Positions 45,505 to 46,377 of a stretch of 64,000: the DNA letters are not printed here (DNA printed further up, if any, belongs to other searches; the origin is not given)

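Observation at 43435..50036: Orphan-ketosynthase envelope operon: Omp85 / SAM-MT / flavin oxidoreductase / SRPBCC / FabF-type KS / DUF4126-PH, all start-stop coupled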

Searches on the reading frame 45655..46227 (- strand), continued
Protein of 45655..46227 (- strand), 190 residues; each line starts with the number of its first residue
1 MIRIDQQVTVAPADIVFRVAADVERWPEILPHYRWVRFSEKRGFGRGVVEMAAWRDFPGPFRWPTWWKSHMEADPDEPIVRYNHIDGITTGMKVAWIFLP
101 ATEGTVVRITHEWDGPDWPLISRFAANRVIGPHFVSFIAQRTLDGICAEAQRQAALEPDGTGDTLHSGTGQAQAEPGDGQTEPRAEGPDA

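Call 34: find_homologous_proteins(query=A2, max_evalue=1e-10)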
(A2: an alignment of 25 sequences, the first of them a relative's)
Query A2 (25 sequences) (161 aa, profile of the alignment): 4057 proteins with E <= 1e-10 among 8000 candidates; the best 120 are listed.
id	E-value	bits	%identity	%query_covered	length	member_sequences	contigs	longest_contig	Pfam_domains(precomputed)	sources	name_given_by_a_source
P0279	8.1e-59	215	56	93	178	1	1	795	PF03364.26,PF10604.16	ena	-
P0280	1.3e-58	215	56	96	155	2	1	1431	PF03364.26,PF10604.16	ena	-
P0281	5.3e-58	213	55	94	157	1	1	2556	PF03364.26,PF10604.16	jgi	jgi:ribosome-associated toxin RatA of RatAB toxin-antitoxin module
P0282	9.2e-58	212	55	97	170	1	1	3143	PF03364.26,PF10604.16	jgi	jgi:ribosome-associated toxin RatA of RatAB toxin-antitoxin module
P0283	1.1e-57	212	60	88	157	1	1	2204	PF03364.26,PF10604.16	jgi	jgi:ribosome-associated toxin RatA of RatAB toxin-antitoxin module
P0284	3.9e-57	210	55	94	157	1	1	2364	PF03364.26,PF10604.16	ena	-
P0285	8.1e-57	209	56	91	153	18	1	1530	PF03364.26,PF10604.16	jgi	jgi:ribosome-associated toxin RatA of RatAB toxin-antitoxin module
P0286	9.0e-57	209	53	92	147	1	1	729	PF03364.26,PF10604.16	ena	-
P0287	9.4e-57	209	56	93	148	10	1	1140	PF03364.26,PF10604.16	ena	-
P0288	1.0e-56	208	58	91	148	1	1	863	PF03364.26,PF10604.16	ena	-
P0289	1.0e-56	208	55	94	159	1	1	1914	PF03364.26,PF10604.16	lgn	-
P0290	1.1e-56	208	56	93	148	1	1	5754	PF03364.26,PF10604.16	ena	-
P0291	1.1e-56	208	53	96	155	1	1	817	PF03364.26,PF10604.16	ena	-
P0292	1.3e-56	208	54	92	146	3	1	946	PF03364.26,PF10604.16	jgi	jgi:ribosome-associated toxin RatA of RatAB toxin-antitoxin module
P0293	1.8e-56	208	60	92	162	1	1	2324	PF03364.26,PF10604.16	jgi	jgi:ribosome-associated toxin RatA of RatAB toxin-antitoxin module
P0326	4.4e-55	203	48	100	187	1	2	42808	PF03364.26,PF10604.16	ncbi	ncbi:MAG: type II toxin-antitoxin system RatA family toxin [Dehalococcoidia bacterium]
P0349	1.9e-54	201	41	98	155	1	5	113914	PF03364.26,PF10604.16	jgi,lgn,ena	jgi:ribosome-associated toxin RatA of RatAB toxin-antitoxin module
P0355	3.2e-54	200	58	91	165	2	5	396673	PF03364.26,PF10604.16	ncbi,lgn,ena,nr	ncbi:MAG TPA: SRPBCC family protein [Chloroflexota bacterium]|nr:SRPBCC family protein [Chloroflexot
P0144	1.4e-53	198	100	100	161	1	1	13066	PF03364.26,PF10604.16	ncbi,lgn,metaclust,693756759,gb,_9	metaclust:\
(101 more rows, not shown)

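Call 35: find_encoding_contigs(protein=P0355, flank=9000, max_places=1)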
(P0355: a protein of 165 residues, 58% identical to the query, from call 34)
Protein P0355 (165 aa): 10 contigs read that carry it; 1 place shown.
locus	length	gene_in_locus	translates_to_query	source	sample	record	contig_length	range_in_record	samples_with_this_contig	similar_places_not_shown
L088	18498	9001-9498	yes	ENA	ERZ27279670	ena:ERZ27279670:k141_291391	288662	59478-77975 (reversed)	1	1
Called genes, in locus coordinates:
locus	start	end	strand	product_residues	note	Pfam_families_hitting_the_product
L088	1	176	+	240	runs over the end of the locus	PF00072:Response_reg, PF00196:GerE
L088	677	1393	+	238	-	-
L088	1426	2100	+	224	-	-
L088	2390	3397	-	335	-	PF00291:PALP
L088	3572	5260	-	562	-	PF04773:FecR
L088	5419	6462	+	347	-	PF01070:FMN_dh, PF03060:NMO (weak)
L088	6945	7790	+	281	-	PF01209:Ubie_methyltran (faint), PF08241:Methyltransf_11, PF13649:Methyltransf_25 (weak)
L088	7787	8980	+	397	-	PF00890:FAD_binding_2 (weak), PF01266:DAO, PF01494:FAD_binding_3, PF03486:HI0933_like (faint), PF04820:Trp_halogenase (faint), PF05834:Lycopene_cycl (faint), PF07992:Pyr_redox_2 (faint), PF13450:NAD_binding_8 (weak)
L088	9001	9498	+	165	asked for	PF10604:Polyketide_cyc2 (weak), PF03364:Polyketide_cyc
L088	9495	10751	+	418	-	PF00109:ketoacyl-synt, PF02801:Ketoacyl-synt_C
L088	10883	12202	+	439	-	PF01590:GAF, PF13185:GAF_2 (weak), PF00512:HisKA, PF02518:HATPase_c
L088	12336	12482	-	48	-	-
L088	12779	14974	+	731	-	-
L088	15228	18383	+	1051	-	PF00672:HAMP, PF00989:PAS, PF08448:PAS_4, PF13188:PAS_8 (weak), PF13426:PAS_9, PF00512:HisKA, PF02518:HATPase_c, PF00072:Response_reg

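Call 36: find_encoding_contigs(protein=P0326, flank=9000, max_places=1)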
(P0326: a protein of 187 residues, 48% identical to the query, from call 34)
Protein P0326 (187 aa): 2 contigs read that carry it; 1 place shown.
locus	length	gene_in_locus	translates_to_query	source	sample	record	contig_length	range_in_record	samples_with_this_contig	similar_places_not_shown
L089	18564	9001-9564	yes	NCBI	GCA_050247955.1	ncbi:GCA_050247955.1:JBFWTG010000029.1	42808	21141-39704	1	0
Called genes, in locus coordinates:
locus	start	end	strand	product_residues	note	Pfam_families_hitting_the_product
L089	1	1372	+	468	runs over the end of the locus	PF19295:SufBD_N, PF01458:SUFBD_core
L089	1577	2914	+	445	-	PF19295:SufBD_N, PF01458:SUFBD_core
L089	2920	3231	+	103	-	PF00355:Rieske, PF13806:Rieske_2, PF22543:Rieske_4 (weak)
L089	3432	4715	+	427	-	PF00155:Aminotran_1_2 (weak), PF00266:Aminotran_5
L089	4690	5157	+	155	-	PF01592:NifU_N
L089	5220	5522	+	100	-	PF01883:FeS_assembly_P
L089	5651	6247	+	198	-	PF07681:DoxX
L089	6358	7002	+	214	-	PF12804:NTP_transf_3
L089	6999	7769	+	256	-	PF01209:Ubie_methyltran, PF13649:Methyltransf_25, PF08241:Methyltransf_11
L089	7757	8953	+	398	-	PF00890:FAD_binding_2 (faint), PF01266:DAO, PF01494:FAD_binding_3, PF04820:Trp_halogenase (faint), PF05834:Lycopene_cycl (faint), PF07992:Pyr_redox_2 (faint), PF12831:FAD_oxidored, PF13450:NAD_binding_8 (weak)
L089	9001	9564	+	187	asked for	PF10604:Polyketide_cyc2, PF03364:Polyketide_cyc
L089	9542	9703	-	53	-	-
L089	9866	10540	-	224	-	PF01195:Pept_tRNA_hydro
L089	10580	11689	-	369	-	PF01040:UbiA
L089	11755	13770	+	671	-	-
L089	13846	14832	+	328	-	PF00814:TsaD, PF22521:HypF_C_2 (weak)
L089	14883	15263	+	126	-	PF01592:NifU_N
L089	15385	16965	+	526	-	PF00501:AMP-binding, PF13193:AMP-binding_C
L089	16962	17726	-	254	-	PF04029:2-ph_phosp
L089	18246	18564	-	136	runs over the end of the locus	-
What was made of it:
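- UbiA and DoxX genes lie near the KS-less cassette in L089 (call 36).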

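Call 37: find_encoding_contigs(protein=P0349, flank=9000, max_places=1)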
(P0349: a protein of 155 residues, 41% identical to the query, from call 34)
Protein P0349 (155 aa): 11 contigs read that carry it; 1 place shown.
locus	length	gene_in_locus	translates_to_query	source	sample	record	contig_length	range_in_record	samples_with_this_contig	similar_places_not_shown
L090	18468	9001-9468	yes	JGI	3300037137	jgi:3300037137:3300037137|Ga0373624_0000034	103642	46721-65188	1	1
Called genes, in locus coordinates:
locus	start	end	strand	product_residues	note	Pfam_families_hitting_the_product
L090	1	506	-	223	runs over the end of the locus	PF01814:Hemerythrin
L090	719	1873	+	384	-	PF02350:Epimerase_2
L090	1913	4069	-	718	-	PF22680:Glyco_hydro_123_N_2 (weak), PF13320:GH123_cat, PF00395:SLH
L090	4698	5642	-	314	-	PF03631:Virul_fac_BrkB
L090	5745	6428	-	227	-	PF02965:Met_synt_B12 (weak)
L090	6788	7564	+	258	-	PF13489:Methyltransf_23 (weak), PF01209:Ubie_methyltran (weak), PF08241:Methyltransf_11, PF08242:Methyltransf_12, PF13649:Methyltransf_25, PF13847:Methyltransf_31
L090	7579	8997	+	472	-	PF02310:B12-binding, PF04055:Radical_SAM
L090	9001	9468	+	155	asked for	PF10604:Polyketide_cyc2, PF03364:Polyketide_cyc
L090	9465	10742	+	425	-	PF00109:ketoacyl-synt, PF02801:Ketoacyl-synt_C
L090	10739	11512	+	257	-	-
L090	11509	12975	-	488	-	PF02310:B12-binding, PF04055:Radical_SAM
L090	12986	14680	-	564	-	PF01663:Phosphodiest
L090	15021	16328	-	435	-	PF07690:MFS_1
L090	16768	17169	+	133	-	-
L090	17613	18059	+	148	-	-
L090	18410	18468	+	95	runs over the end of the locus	-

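Call 42: find_related_loci(query=A3, collection=metagenome_contigs, flank=8000)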
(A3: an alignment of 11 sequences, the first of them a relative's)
Query A3 (161 aa) in metagenome_contigs; peptide patterns used: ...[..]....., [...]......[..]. (x = any residue, [..] = any of these).
600 stretches matched a pattern (row limit reached: there are more); 566 encode a relative of the query (tblastn E <= 1e-3); the best 80 are kept; 80 distinct loci.
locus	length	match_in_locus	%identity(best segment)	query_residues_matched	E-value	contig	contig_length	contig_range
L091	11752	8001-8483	100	1-161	7e-105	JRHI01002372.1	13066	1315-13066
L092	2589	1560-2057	64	1-161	1e-66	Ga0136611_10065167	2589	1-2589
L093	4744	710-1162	70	1-147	1e-65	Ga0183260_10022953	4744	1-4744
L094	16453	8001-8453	68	1-151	4e-65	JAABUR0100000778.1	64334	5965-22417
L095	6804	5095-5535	69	1-147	5e-63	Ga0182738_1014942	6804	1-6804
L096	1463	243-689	64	1-149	1e-65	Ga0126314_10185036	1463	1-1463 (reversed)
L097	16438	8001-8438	66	1-146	5e-62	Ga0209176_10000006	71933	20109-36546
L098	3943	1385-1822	68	1-146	5e-61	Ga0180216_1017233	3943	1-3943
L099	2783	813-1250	64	1-146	4e-60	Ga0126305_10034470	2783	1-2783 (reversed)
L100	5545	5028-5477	63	1-146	1e-59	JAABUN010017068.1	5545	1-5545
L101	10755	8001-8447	58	1-149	2e-59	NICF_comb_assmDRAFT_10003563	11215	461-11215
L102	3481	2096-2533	64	1-146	2e-59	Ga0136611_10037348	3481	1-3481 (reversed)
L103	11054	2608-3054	58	1-149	5e-59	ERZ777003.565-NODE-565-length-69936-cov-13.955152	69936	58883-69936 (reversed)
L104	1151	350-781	56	1-146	5e-49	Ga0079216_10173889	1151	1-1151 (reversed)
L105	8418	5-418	57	7-147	2e-46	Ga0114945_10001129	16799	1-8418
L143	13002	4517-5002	47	1-155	7e-37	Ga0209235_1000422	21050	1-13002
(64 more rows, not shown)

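Call 53: search_protein_families(library=pfam, proteins=[P0216, P0219, P0145, P0169, P0259, P0198, P0132, P0224, L086:11830-12591:+, L090:10739-11512:+], max_evalue=0.01)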
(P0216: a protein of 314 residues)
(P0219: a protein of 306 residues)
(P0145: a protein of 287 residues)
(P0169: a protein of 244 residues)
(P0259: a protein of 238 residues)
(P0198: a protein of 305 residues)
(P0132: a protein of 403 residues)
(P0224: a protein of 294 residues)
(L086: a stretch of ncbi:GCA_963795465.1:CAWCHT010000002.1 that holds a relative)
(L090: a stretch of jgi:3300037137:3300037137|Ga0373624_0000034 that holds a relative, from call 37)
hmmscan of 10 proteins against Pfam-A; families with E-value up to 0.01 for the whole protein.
P0216 (314 aa): 1 family
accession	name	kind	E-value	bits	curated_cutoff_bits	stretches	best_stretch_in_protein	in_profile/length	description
PF08241.18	Methyltransf_11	-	0.0072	17.4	21.2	0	44-134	1-88/95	Methyltransferase domain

P0219 (306 aa): 1 family
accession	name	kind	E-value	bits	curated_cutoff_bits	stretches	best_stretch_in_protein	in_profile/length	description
PF00067.27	p450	-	2.9e-12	46.6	22.8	1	46-203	9-180/462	Cytochrome P450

P0145 (287 aa): 1 family
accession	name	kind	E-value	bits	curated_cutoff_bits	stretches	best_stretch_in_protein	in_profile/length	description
PF03364.25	Polyketide_cyc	-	1.2e-05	26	23.4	1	15-122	1-95/126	Polyketide cyclase / dehydrase and lipid transport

P0169 (244 aa): 2 families
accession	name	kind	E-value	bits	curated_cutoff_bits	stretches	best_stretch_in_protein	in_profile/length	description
PF03364.25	Polyketide_cyc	-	5.9e-12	46.4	23.4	1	10-117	2-109/126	Polyketide cyclase / dehydrase and lipid transport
PF10604.15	Polyketide_cyc2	-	8.3e-07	29.8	27.4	1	3-141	4-139/142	Polyketide cyclase / dehydrase and lipid transport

P0259 (238 aa): 2 families
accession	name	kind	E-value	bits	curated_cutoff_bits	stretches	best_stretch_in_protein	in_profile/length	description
PF10604.15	Polyketide_cyc2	-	2.4e-09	38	27.4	1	4-147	6-142/142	Polyketide cyclase / dehydrase and lipid transport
PF03364.25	Polyketide_cyc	-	1.1e-08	35.8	23.4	1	8-122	1-111/126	Polyketide cyclase / dehydrase and lipid transport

P0198 (305 aa): 1 family
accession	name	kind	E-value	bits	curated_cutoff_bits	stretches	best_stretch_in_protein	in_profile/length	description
PF03364.25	Polyketide_cyc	-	0.0031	18.2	23.4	1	90-158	46-114/126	Polyketide cyclase / dehydrase and lipid transport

P0132 (403 aa): 8 families
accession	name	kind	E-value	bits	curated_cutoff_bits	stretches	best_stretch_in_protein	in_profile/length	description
PF08241.18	Methyltransf_11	-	5.9e-15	56.1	21.2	1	61-152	1-89/95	Methyltransferase domain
PF13649.12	Methyltransf_25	-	3.2e-13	50.6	27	1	61-151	2-94/97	Methyltransferase domain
PF03364.25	Polyketide_cyc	-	4.1e-10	40.4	23.4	1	252-375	1-114/126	Polyketide cyclase / dehydrase and lipid transport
PF08242.18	Methyltransf_12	-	1.8e-08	35.4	30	1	61-151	1-93/98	Methyltransferase domain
PF13847.12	Methyltransf_31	-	1.5e-07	31.7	27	1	58-155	5-108/145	Methyltransferase domain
PF01209.24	Ubie_methyltran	-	3.1e-06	27.1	20.1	1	59-156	50-149/233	ubiE/COQ5 methyltransferase family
PF10604.15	Polyketide_cyc2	-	2.3e-05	25.1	27.4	1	244-396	1-142/142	Polyketide cyclase / dehydrase and lipid transport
PF13489.12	Methyltransf_23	-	3.2e-05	24.1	27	1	51-163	17-123/164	Methyltransferase domain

P0224 (294 aa): 0 families

L086:11830-12591:+ (253 aa): 0 families

L090:10739-11512:+ (257 aa): 6 families
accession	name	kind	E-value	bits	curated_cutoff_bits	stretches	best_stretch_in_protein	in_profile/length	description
PF18595.6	Nuf2_DHR10-like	-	0.0017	18.9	28.4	0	116-211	2-97/117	Nuf2, DHR10-like domain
PF06009.19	Laminin_II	-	0.0036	17.7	33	0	69-186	12-129/138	Laminin Domain II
PF01576.24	Myosin_tail_1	-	0.0043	15.4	38.1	1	60-239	383-557/1081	Myosin tail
PF25762.1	HAUS1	-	0.0046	17.2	40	1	69-194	102-224/236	HAUS augmin-like complex subunit 1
PF06103.16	DUF948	-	0.005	17.4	37.2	0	19-87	5-71/89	Bacterial protein of unknown function (DUF948)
PF16566.10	CREPT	-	0.0058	17.2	29.3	0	124-194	59-130/147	Cell-cycle alteration and expression-elevated protein in tumour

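Call 54: find_encoding_contigs(protein=P0219, flank=8000, max_places=2)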
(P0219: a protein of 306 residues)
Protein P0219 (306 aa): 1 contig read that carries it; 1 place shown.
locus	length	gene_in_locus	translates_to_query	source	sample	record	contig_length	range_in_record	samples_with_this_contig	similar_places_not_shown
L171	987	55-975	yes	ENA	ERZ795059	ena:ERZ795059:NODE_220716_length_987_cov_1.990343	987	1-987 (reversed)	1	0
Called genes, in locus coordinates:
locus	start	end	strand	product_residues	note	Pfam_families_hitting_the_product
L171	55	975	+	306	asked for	PF00067:p450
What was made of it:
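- Tried and rejected: A P450::SRPBCC 'fusion' (P0219) sits on a 987-bp contig at about 2x coverage and was rejected as a probable chimera (calls 53, 54).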

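Call 58: predict_structure(alignment_id=A4)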
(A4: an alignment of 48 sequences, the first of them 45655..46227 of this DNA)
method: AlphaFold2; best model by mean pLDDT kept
length: 190 residues; sequences in the alignment: 48
mean_pLDDT: 87.8   pTM: 0.78
mean pLDDT of the five models: 87.8, 87.1, 86.8, 86.7, 86.2
residues with pLDDT >= 90: 132; 70-90: 23; 50-70: 34; < 50: 1
segments of 3 or more residues with pLDDT < 50: none
pLDDT, mean of each block of 10 residues (from residue 1): 96 98 98 97 98 92 95 97 96 98 97 86 71 90 98 88 58 57 57
secondary structure, 60 per line:
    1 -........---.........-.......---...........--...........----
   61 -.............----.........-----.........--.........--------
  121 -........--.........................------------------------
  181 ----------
elements in order: E2-9 H13-21 H23-29 E33-43 E46-56 E62-74 E79-87 E93-101 E104-112 H122-129 H132-156
